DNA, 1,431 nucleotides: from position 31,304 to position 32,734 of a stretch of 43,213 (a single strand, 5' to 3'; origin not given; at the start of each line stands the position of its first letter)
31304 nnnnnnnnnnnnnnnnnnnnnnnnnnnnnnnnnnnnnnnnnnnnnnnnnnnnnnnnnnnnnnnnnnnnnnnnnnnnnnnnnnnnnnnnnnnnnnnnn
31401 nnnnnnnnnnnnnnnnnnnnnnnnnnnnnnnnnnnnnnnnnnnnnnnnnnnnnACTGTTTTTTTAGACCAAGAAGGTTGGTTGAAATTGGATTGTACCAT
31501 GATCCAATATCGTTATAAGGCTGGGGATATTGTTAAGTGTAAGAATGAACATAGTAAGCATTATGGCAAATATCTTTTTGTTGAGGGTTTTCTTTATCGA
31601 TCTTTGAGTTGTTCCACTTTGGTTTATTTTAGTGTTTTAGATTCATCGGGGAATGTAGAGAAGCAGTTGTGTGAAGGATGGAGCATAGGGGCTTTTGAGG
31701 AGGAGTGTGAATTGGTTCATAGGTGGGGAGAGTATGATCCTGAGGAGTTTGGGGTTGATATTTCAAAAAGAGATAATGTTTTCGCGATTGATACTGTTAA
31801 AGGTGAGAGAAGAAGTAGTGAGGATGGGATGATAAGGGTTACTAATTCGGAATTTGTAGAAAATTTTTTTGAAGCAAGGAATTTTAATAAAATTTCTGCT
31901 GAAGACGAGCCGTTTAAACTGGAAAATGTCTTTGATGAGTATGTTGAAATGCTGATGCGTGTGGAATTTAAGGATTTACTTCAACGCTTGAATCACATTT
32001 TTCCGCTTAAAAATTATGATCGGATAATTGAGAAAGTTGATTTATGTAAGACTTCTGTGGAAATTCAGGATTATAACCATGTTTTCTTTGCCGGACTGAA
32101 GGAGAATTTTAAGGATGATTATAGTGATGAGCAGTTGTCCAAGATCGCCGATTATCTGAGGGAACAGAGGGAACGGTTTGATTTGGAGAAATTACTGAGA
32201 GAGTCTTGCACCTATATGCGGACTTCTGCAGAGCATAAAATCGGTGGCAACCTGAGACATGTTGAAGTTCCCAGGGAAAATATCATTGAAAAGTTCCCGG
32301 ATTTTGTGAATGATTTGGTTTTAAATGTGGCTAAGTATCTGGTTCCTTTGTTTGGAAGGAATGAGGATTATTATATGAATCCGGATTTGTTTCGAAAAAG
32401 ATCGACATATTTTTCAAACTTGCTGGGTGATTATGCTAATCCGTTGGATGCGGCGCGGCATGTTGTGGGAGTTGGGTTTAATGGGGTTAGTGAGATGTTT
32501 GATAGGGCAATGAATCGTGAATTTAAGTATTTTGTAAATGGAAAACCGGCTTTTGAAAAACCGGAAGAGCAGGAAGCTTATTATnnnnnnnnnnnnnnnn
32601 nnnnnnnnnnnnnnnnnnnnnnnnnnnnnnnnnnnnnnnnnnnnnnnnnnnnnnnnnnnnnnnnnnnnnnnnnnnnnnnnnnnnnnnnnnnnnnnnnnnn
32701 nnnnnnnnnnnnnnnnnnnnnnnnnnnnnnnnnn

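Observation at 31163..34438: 1091-aa megaprotein: unrecognisable ~800-aa N-terminal region fused to a radical-SAM core with a non-canonical CX4CX2C motif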

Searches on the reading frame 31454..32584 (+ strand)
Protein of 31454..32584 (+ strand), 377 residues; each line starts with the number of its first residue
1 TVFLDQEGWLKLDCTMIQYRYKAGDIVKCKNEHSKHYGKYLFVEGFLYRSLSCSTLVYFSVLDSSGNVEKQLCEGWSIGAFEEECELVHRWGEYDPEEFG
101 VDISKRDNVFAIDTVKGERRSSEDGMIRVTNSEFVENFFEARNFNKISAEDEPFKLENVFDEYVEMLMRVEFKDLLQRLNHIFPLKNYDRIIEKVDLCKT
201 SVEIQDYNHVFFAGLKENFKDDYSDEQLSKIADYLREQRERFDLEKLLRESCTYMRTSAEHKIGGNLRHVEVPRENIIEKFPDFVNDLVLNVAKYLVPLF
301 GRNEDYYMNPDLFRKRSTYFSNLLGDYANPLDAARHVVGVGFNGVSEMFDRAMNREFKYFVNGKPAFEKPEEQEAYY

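Call 38: search_solved_structures(query=A5, max_evalue=10, show_alignments=2)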
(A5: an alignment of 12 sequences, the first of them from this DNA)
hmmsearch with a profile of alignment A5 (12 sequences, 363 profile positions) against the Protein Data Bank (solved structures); distinct sequences matched with E-value up to 10: 4.
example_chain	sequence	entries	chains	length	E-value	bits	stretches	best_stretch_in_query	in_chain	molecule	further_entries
6gw7_A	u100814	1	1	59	0.4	12.9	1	138-174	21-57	DNA protecting protein DprA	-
3jc1_Ab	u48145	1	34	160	0.56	12.4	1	124-234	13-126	Charged multivesicular body protein 1b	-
6e8g_T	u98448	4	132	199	1.1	11.4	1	123-234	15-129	Charged multivesicular body protein 1b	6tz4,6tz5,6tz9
3mf9_A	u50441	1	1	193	1.6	10.9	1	31-105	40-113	Endo-1,4-beta-xylanase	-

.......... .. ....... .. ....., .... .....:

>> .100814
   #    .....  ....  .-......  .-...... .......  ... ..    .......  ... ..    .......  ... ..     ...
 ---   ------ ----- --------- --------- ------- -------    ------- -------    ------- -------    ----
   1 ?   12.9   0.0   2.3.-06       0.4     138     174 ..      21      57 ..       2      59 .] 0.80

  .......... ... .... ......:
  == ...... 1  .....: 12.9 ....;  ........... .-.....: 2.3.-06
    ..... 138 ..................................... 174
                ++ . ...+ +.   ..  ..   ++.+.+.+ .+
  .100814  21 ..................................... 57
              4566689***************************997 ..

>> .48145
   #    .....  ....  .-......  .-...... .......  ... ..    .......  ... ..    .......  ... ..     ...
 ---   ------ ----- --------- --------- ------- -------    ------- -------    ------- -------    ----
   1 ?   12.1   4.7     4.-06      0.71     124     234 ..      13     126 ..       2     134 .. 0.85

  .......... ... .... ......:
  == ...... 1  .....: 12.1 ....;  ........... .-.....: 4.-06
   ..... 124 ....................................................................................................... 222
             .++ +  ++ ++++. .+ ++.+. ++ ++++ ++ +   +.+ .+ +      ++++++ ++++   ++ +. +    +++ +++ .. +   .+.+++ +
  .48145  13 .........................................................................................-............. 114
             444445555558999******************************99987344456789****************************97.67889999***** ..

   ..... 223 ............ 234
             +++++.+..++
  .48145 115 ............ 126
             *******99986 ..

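Call 47: find_homologous_proteins(query=A5, max_evalue=0.001)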
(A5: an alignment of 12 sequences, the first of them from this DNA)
Query A5 (12 sequences): 7431 candidates shared short words with the query, none scored E <= 0.001.

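Call 58: predict_structure(alignment_id=A5)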
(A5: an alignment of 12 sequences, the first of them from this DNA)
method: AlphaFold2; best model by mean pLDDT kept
length: 377 residues; sequences in the alignment: 12
mean_pLDDT: 75.8   pTM: 0.55
mean pLDDT of the five models: 75.8, 74.5, 73.7, 73.0, 72.9
residues with pLDDT >= 90: 78; 70-90: 189; 50-70: 61; < 50: 49
segments of 3 or more residues with pLDDT < 50: 1-6, 108-129, 356-365, 372-377
pLDDT, mean of each block of 10 residues (from residue 1): 50 64 87 87 81 78 77 75 89 75 56 32 39 69 68 83 89 86 88 92 93 87 86 79 84 92 85 90 94 88 55 76 85 93 87 50 42 41
secondary structure, 60 per line:
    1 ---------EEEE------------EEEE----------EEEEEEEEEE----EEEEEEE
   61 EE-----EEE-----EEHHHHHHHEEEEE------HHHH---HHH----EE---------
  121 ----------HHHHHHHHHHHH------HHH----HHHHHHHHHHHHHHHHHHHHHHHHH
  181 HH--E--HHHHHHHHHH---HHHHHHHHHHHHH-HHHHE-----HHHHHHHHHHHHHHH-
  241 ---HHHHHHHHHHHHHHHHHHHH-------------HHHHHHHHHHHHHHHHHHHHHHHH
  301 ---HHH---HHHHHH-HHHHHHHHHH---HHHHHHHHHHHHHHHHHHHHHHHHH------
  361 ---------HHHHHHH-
elements in order: E10-13 E26-29 E40-49 E54-62 E68-70 H78-84 E85-89 H96-99 H131-142 H156-182 H188-197 H201-213 H215-218 H225-239 H244-263 H277-300 H310-315 H317-326 H330-354 H370-376

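Call 62: fold_search(model_id=the predicted structure, library=pdb)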
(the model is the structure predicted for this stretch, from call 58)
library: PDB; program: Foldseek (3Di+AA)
matches with E <= 10: 356; with E <= 0.001: 0
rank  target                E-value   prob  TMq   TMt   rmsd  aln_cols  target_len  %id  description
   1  8jw0_e                1.6e-01  0.92  0.13  0.48   5.7        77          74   18  PSI-AcpPCI supercomplex from Amphidinium carterae (released 2024-02-28)
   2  5z8n_A                4.7e-01  0.77  0.13  0.24   6.5        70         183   17  Crystal structure of Arabidopsis thaliana EBS C-terminal deletion construct in complex with an H3K4me2 peptide (released 2018-07-25)
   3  8j6z_E                5.0e-01  0.82  0.12  0.53   5.0        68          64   16  Cryo-EM structure of the Arabidopsis thaliana photosystem I(PSI-LHCII-ST2) (released 2023-11-15)
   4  5fcl_D                5.0e-01  0.12  0.14  0.16  20.6       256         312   13  Crystal structure of Cas1 from Pectobacterium atrosepticum (released 2016-03-16)
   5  9gbi_E                5.2e-01  0.80  0.12  0.54   5.0        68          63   18  Cryo-EM structure of Arabidopsis thaliana PSI-LHCI wild-type (released 2025-08-13)
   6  3c4s_B                5.5e-01  0.80  0.11  0.58   4.3        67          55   19  Crystal structure of the Ssl0352 protein from Synechocystis sp. Northeast Structural Genomics Consortium target SgR42 (released 2008-02-12)
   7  3c4s_A                5.5e-01  0.80  0.11  0.56   4.3        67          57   19  Crystal structure of the Ssl0352 protein from Synechocystis sp. Northeast Structural Genomics Consortium target SgR42 (released 2008-02-12)
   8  2jz2_MODEL_1_A        5.8e-01  0.72  0.12  0.51   4.9        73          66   18  Solution NMR structure of Ssl0352 protein from Synechocystis sp. PCC 6803. Northeast Structural Genomics Conso (released 2008-01-22)
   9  8zo9_e                5.8e-01  0.66  0.11  0.49   5.4        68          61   18  Structure of the wild-type PSI-9VCPI supercomplex in Nannochloropsis oceanica (released 2025-12-03)
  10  4kt0_E                5.8e-01  0.66  0.12  0.50   7.1        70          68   23  Crystal structure of a virus like photosystem I from the cyanobacterium Synechocystis PCC 6803 (released 2014-02-05)
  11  5z8n_B                6.1e-01  0.75  0.12  0.23   4.0        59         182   17  Crystal structure of Arabidopsis thaliana EBS C-terminal deletion construct in complex with an H3K4me2 peptide (released 2018-07-25)
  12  8a98_Y                6.1e-01  0.44  0.12  0.30  15.1       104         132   12  CRYO-EM STRUCTURE OF LEISHMANIA MAJOR 80S RIBOSOME : snoRNA MUTANT (released 2023-10-11)
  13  6a7k_B                6.7e-01  0.87  0.12  0.59   4.3        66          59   20  X-ray structure of NdhS from T. elongatus (released 2019-01-16)
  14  8bcv_E                6.7e-01  0.75  0.12  0.52   5.3        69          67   17  Photosystem I assembly intermediate of Avena sativa (released 2023-11-01)
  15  5fcl_F                6.7e-01  0.06  0.11  0.13  23.3       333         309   10  Crystal structure of Cas1 from Pectobacterium atrosepticum (released 2016-03-16)
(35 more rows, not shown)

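Call 63: fold_search(model_id=the predicted structure, library=viral)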
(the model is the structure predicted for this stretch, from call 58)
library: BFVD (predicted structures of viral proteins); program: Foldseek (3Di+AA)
matches with E <= 10: 408; with E <= 0.001: 0
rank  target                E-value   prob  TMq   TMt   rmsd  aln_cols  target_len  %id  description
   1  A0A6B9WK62            1.8e-02  1.00  0.17  0.40   4.5        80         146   20  Uncharacterized protein [Escherichia phage altidsur]
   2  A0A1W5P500            3.8e-02  1.00  0.15  0.34   3.5        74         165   16  Uncharacterized protein [Pectobacterium phage PP2]
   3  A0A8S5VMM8            4.4e-02  0.23  0.12  0.11  26.9       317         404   13  (no name in the UniProt tables at hand)
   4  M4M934                7.0e-02  1.00  0.15  0.67   3.6        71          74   13  (no name in the UniProt tables at hand)
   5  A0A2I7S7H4            7.3e-02  0.99  0.13  0.51   5.3        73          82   14  (no name in the UniProt tables at hand)
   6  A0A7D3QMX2            7.7e-02  1.00  0.16  0.62   3.3        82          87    8  (no name in the UniProt tables at hand)
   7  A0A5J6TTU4            7.7e-02  1.00  0.13  0.37   3.1        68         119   25  (no name in the UniProt tables at hand)
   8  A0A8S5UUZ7            7.7e-02  0.69  0.14  0.22  24.1       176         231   14  DUF5655 domain-containing protein [Siphoviridae sp. ctaDn21]
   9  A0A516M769            9.4e-02  1.00  0.16  0.71   3.4        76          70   10  (no name in the UniProt tables at hand)
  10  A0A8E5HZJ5            1.0e-01  1.00  0.14  0.66   4.2        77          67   18  (no name in the UniProt tables at hand)
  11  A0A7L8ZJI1            1.1e-01  0.99  0.14  0.65   4.5        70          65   14  Uncharacterized protein [Enterococcus phage 9184]
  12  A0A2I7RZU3            1.2e-01  0.92  0.12  0.09  14.0       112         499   18  (no name in the UniProt tables at hand)
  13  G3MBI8                1.3e-01  0.99  0.14  0.37   4.6        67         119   19  Gp126 [Bacillus phage G]
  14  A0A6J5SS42            1.6e-01  0.25  0.12  0.21  29.6       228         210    9  Uncharacterized protein [uncultured Caudovirales phage]
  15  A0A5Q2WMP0            2.0e-01  0.99  0.14  0.64   3.6        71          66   15  (no name in the UniProt tables at hand)
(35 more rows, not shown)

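Call 68: search_protein_families(library=pfam, alignment_id=A5, max_evalue=10)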
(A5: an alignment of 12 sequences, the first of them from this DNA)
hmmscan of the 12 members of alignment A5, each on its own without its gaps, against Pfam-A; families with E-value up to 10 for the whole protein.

A. member 1, seq(377 aa): 1 family
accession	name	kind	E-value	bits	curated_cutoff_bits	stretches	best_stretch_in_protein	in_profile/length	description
PF22227.1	DNA_pol3_gamma_R_C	-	0.36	11.8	26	1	155-205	12-62/84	DNA polymerase III gamma subunit-related, C-terminal domain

B. families by the number of members that match (of 12 scanned): 16 families
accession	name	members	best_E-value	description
PF04286.17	DUF445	1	0.035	Protein of unknown function (DUF445)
PF22715.1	SNaCT9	1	0.042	Short NACHT-associated C-Terminal domain, family 9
PF16533.10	SOAR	1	0.055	STIM1 Orai1-activating region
PF19995.5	iSTAND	1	0.072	inactive STAND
PF20308.4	TPR-S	1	0.08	Tetratricopeptide Repeats-Sensor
PF17781.7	RPN1_RPN2_N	1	0.089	RPN1 N-terminal domain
PF08951.15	EntA_Immun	1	0.12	Enterocin A Immunity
PF11637.13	UvsW-1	1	0.14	UvsW.1 domain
PF17852.6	Dynein_AAA_lid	1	0.14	Dynein heavy chain AAA lid domain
PF07862.16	Nif11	1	0.16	Nif11 domain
PF23469.1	KH_12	1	0.17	KH-domain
PF23570.1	PHD_P300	1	0.19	Histone acetyltransferase p300-like, PHD domain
PF23706.1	Rv1893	1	0.26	Rv1893-like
PF24881.1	DUF7739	1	0.33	Domain of unknown function (DUF7739)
PF22227.1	DNA_pol3_gamma_R_C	1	0.36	DNA polymerase III gamma subunit-related, C-terminal domain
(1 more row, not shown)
